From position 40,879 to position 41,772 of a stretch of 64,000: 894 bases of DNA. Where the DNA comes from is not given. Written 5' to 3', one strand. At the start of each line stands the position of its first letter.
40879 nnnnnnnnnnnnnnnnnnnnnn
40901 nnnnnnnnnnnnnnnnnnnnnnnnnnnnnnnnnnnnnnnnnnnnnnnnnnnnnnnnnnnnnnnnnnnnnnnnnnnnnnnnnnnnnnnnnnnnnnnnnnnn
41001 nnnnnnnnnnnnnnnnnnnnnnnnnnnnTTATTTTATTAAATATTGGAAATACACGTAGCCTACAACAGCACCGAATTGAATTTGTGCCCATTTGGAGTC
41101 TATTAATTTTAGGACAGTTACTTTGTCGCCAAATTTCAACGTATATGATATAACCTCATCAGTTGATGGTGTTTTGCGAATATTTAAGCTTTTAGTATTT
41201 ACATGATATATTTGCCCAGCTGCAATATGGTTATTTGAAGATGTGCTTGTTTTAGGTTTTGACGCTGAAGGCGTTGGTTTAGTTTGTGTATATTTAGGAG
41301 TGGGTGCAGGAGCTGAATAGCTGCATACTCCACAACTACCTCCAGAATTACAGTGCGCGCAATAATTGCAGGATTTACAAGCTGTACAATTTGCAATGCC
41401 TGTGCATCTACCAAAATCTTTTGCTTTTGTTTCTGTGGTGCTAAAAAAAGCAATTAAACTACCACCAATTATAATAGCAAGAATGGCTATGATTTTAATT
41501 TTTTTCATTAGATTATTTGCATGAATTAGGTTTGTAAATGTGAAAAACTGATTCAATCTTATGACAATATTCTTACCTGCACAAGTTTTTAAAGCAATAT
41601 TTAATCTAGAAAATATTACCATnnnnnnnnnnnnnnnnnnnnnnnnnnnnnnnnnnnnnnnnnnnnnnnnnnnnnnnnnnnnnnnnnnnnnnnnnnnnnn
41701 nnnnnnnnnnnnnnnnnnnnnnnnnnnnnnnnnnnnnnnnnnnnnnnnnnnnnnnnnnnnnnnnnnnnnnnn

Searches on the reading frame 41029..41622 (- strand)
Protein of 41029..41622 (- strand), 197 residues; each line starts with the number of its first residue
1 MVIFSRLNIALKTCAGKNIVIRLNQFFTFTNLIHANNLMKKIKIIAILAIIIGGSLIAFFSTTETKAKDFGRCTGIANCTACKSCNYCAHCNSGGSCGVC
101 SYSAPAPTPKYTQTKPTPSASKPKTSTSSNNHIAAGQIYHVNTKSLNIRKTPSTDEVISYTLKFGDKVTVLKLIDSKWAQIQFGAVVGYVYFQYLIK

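Call 99: search_protein_families(library=pfam, proteins=[window:41029-41622:-], max_evalue=0.00001)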
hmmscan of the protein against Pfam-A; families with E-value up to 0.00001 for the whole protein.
window:41029-41622:- (197 aa): 1 family
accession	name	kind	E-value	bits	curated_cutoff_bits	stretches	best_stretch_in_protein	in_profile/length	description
PF08239.17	SH3_3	-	9.5e-07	29.4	27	1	145-194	2-52/54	Bacterial SH3 domain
